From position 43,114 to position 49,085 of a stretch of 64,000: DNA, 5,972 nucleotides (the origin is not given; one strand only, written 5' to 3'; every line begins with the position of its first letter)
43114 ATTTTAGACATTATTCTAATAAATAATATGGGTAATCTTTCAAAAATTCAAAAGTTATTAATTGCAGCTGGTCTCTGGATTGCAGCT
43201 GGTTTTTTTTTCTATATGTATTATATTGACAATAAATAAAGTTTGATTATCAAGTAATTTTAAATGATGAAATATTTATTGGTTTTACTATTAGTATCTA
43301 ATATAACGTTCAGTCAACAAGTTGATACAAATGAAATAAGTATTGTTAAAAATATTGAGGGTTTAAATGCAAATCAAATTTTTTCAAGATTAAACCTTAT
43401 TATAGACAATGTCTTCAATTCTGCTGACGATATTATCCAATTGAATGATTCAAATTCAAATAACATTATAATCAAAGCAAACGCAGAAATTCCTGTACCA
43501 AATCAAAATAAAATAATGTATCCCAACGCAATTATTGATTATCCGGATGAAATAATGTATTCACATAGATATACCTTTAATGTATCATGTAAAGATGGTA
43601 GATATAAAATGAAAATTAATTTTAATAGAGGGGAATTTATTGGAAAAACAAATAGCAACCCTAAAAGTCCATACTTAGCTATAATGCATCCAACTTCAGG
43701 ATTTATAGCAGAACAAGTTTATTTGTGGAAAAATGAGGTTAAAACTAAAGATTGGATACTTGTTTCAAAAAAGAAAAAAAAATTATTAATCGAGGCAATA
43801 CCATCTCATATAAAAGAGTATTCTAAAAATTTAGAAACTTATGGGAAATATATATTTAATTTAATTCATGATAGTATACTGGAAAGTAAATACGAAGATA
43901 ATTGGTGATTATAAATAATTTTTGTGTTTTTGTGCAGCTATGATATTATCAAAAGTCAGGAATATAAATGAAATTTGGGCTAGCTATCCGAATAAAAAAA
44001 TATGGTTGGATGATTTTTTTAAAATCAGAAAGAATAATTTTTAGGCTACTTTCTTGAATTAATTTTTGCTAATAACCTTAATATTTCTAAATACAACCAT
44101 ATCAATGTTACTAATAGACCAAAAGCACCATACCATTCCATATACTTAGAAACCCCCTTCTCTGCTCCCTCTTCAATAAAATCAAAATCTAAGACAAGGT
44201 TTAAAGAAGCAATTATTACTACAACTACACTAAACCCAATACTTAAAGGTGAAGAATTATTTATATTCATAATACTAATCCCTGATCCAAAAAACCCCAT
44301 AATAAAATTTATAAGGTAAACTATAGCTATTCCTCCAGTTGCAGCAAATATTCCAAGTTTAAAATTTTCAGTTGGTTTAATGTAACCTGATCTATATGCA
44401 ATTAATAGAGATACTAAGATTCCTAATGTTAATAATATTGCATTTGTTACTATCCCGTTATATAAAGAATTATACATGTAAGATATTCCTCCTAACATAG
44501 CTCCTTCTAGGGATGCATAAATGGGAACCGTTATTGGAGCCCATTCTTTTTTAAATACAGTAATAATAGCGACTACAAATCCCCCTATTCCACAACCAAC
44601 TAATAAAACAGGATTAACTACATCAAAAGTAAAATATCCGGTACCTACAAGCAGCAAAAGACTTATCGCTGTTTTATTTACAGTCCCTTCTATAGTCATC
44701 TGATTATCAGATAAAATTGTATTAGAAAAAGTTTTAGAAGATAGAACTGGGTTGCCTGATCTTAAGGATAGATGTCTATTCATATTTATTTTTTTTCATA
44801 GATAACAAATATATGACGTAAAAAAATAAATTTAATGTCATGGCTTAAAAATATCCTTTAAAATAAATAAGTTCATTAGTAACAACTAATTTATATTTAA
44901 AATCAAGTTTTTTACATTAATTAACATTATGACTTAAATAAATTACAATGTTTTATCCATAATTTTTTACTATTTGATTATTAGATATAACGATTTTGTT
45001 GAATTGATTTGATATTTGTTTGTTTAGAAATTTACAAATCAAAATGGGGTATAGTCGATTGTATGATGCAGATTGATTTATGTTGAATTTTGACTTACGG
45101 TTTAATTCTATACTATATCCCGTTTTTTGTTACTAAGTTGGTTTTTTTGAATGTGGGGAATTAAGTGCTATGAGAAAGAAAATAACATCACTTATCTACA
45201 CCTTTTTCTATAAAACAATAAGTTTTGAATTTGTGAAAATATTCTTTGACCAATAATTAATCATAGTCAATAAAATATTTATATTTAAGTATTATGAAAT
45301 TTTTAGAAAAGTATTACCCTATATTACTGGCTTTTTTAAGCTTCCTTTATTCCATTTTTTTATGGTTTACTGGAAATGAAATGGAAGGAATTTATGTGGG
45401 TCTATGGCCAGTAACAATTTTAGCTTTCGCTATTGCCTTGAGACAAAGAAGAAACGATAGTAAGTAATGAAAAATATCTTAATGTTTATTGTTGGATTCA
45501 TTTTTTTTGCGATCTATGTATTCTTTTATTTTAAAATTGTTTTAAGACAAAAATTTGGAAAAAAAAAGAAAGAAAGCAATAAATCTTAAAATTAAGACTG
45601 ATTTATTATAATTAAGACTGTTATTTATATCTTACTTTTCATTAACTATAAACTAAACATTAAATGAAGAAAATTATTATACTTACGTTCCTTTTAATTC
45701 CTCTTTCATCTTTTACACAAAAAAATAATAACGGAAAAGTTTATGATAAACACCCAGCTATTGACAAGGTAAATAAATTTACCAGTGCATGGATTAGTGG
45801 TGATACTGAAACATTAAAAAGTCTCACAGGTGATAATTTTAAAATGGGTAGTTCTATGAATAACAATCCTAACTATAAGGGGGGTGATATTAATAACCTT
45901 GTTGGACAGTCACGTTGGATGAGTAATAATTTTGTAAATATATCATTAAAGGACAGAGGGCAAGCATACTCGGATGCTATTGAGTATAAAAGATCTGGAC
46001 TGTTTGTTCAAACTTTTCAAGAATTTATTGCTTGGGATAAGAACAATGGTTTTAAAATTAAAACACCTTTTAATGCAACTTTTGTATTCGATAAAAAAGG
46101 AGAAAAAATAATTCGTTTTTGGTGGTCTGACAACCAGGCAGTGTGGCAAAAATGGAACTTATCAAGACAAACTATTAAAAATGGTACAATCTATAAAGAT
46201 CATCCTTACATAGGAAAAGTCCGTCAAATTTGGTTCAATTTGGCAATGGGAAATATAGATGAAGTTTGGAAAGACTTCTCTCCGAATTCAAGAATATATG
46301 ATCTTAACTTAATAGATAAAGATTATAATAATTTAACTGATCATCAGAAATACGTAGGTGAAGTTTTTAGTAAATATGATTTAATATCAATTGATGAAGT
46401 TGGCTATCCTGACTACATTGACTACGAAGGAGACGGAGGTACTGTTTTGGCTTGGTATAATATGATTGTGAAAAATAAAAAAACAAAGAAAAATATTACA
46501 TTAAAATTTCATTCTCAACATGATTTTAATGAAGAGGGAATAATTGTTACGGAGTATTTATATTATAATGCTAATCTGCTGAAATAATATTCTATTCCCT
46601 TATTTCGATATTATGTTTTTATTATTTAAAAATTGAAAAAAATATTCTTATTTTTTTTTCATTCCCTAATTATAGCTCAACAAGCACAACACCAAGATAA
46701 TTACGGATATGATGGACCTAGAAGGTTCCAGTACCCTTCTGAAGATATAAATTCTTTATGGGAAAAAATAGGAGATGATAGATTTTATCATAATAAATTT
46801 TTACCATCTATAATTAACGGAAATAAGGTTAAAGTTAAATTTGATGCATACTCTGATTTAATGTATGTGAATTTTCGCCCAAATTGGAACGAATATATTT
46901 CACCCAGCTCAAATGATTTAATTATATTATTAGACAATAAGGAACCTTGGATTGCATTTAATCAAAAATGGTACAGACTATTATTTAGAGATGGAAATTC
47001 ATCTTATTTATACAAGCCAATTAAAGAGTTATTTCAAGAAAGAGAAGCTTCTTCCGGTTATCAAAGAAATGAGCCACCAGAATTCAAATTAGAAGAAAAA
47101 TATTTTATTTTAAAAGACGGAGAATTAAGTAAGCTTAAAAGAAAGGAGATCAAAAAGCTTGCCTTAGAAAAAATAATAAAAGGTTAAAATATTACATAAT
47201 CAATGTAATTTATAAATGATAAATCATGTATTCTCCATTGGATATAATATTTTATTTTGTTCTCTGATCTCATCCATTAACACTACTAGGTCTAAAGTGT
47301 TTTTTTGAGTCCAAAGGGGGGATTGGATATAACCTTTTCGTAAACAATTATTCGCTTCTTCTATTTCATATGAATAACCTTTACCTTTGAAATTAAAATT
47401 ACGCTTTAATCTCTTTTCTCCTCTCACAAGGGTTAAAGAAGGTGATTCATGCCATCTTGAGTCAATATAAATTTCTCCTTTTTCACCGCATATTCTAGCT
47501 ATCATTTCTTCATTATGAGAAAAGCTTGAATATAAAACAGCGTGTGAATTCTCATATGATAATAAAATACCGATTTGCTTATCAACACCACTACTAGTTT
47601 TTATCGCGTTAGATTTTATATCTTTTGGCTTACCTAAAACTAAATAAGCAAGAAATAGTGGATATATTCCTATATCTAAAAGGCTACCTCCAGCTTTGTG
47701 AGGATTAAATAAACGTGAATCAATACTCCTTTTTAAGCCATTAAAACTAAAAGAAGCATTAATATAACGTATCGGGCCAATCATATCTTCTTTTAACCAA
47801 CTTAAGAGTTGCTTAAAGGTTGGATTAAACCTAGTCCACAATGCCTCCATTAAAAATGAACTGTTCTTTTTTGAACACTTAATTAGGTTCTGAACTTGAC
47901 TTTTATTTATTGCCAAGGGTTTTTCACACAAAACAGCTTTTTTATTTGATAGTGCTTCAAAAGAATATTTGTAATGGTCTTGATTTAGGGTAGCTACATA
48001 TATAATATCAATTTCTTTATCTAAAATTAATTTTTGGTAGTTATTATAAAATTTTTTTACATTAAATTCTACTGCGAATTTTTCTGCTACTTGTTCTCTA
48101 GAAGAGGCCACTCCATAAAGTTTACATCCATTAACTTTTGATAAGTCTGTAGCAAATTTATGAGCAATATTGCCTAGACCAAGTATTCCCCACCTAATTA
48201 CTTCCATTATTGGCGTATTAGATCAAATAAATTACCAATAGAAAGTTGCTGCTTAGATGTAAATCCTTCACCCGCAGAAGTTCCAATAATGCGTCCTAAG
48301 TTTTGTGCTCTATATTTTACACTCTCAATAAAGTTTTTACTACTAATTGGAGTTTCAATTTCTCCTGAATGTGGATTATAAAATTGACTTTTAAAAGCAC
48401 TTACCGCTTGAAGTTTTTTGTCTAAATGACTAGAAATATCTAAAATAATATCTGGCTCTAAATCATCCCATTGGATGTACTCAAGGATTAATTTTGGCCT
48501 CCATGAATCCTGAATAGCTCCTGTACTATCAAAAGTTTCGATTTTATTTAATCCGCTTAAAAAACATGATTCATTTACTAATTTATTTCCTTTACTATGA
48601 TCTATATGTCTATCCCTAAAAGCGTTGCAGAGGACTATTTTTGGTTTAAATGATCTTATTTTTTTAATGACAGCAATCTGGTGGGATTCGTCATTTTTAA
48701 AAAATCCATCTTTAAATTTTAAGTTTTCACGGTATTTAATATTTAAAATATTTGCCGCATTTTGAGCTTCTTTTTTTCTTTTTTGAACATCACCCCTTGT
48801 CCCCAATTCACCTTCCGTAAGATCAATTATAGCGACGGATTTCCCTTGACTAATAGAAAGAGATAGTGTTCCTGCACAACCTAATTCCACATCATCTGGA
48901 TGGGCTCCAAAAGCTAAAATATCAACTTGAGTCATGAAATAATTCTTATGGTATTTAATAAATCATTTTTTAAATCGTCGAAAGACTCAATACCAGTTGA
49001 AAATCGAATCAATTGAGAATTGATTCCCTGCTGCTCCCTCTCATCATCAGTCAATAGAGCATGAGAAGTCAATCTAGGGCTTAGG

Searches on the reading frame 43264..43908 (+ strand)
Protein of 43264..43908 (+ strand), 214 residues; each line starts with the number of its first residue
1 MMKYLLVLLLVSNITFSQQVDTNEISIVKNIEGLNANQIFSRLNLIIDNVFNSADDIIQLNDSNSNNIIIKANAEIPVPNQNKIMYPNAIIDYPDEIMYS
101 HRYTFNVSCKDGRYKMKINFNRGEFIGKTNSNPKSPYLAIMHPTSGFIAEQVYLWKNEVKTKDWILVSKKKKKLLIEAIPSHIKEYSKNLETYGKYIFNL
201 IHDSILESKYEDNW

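Call 14: search_protein_families(library=pfam, max_evalue=0.01, proteins=[window:43264-43908:+])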
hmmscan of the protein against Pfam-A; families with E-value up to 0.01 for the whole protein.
window:43264-43908:+ (214 aa): 1 family
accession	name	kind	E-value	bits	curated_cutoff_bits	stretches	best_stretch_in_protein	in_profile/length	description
PF14730.11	DUF4468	-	1.9e-09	38.2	22.6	1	30-119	6-86/92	Domain of unknown function (DUF4468) with TBP-like fold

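Call 79: search_protein_families(library=padloc, max_evalue=0.001, proteins=[window:43264-43908:+])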
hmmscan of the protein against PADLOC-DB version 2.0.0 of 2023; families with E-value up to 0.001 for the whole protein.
window:43264-43908:+ (214 aa): 0 families

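Call 80: search_protein_families(library=ncbifam, max_evalue=0.001, proteins=[window:43264-43908:+])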
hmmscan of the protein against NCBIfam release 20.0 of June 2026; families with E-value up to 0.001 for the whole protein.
window:43264-43908:+ (214 aa): 0 families

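Call 85: find_encoding_contigs(protein=window:43264-43908:+, flank=6000, max_places=10)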
Protein window:43264-43908:+ (214 aa): 22 contigs read that carry it; 10 places shown.
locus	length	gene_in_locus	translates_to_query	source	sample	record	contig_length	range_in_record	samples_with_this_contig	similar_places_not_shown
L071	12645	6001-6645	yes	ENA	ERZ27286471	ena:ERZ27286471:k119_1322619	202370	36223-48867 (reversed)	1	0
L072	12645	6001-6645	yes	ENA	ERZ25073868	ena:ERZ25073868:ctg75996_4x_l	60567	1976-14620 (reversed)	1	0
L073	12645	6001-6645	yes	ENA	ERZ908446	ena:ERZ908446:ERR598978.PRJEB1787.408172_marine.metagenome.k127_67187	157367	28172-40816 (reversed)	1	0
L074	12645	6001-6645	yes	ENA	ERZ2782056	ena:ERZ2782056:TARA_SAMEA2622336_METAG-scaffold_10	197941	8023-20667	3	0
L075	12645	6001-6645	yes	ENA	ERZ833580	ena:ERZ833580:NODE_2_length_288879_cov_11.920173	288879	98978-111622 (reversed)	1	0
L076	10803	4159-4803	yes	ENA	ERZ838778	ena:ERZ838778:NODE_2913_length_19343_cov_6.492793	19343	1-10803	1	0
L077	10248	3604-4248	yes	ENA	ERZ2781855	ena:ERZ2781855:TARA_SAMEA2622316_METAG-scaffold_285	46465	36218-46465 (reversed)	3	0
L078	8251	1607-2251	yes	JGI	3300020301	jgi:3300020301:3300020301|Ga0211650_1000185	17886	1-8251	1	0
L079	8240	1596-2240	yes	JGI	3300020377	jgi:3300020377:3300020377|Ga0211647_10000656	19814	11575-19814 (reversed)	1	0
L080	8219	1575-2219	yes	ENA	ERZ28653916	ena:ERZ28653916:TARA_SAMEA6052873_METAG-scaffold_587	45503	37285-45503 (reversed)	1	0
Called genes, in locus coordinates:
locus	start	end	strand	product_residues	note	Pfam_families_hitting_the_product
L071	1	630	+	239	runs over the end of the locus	PF13568:OMP_b-brl_2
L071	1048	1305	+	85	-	-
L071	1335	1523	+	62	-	-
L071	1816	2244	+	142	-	PF07876:Dabb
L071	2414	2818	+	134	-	-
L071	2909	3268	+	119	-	PF05899:Cupin_3 (weak), PF02311:AraC_binding (weak), PF07883:Cupin_2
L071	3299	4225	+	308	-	PF23023:Anti-Pycsar_Apyc1, PF00753:Lactamase_B, PF16661:Lactamase_B_6 (faint), PF12706:Lactamase_B_2 (weak)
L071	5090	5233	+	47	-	-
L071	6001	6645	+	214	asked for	PF14730:DUF4468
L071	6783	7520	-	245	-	PF12811:BaxI_1, PF01027:Bax1-I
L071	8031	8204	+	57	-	-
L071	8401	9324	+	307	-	-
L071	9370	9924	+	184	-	-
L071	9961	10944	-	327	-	PF01408:GFO_IDH_MocA, PF22725:GFO_IDH_MocA_C3, PF02894:GFO_IDH_MocA_C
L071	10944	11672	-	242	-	PF02585:PIG-L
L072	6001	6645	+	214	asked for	PF14730:DUF4468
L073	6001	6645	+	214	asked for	PF14730:DUF4468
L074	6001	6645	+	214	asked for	PF14730:DUF4468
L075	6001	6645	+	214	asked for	PF14730:DUF4468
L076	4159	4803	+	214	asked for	PF14730:DUF4468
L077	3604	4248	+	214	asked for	PF14730:DUF4468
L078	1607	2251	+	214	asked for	PF14730:DUF4468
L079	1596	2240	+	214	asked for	PF14730:DUF4468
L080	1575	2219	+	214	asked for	PF14730:DUF4468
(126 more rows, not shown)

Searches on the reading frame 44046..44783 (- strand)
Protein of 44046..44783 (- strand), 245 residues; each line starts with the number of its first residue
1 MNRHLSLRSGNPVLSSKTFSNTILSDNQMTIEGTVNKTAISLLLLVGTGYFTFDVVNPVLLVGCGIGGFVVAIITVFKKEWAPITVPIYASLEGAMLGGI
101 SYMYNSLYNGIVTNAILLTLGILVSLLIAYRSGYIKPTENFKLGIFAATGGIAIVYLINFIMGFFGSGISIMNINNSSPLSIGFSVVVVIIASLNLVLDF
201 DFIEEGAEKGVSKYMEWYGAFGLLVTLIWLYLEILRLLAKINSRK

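Call 28: search_protein_families(library=pfam, max_evalue=0.001, proteins=[window:44046-44783:-])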
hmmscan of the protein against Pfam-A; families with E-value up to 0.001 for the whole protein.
window:44046-44783:- (245 aa): 1 family
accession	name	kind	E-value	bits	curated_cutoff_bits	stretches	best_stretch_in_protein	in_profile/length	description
PF12811.12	BaxI_1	-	9.1e-74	248.4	26.2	1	11-242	1-232/233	Bax inhibitor 1 like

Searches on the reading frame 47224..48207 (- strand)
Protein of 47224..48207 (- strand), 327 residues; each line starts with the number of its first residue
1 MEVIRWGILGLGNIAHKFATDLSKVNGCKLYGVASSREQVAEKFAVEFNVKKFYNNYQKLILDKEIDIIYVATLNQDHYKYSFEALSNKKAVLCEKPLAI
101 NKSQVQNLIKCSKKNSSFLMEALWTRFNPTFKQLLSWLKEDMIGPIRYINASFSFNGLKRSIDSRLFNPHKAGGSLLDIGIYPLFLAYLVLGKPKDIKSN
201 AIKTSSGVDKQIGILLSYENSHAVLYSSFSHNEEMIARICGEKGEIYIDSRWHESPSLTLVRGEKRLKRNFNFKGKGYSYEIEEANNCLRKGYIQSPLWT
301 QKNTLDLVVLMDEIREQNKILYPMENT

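Call 28: search_protein_families(library=pfam, max_evalue=0.001, proteins=[window:47224-48207:-])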
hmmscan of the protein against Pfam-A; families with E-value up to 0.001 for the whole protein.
window:47224-48207:- (327 aa): 4 families
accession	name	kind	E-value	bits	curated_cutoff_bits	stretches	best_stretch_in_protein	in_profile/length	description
PF01408.29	GFO_IDH_MocA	-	1.1e-23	84.6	24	1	4-120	1-117/120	Oxidoreductase family, NAD-binding Rossmann fold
PF22725.1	GFO_IDH_MocA_C3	-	2.5e-14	53.8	27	1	132-246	2-123/124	GFO/IDH/MocA C-terminal domain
PF02894.22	GFO_IDH_MocA_C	-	5.1e-09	36.7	22.9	1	138-268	4-149/218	Oxidoreductase family, C-terminal alpha/beta domain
PF03447.22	NAD_binding_3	-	0.00039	21.5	24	1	10-115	1-109/116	Homoserine dehydrogenase, NAD binding domain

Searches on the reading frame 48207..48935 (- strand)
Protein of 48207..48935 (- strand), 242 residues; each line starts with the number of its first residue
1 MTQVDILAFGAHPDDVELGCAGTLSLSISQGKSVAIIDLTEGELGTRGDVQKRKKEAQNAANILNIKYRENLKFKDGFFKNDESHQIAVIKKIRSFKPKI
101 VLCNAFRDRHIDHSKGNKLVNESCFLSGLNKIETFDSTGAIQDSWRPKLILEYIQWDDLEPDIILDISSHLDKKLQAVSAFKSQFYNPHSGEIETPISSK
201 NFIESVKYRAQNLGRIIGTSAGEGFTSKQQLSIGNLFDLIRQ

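Call 28: search_protein_families(library=pfam, max_evalue=0.001, proteins=[window:48207-48935:-])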
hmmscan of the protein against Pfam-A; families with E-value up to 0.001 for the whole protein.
window:48207-48935:- (242 aa): 1 family
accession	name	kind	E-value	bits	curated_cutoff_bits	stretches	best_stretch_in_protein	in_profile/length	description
PF02585.22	PIG-L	-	5.3e-22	79.1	28.2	1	7-122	1-127/129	GlcNAc-PI de-N-acetylase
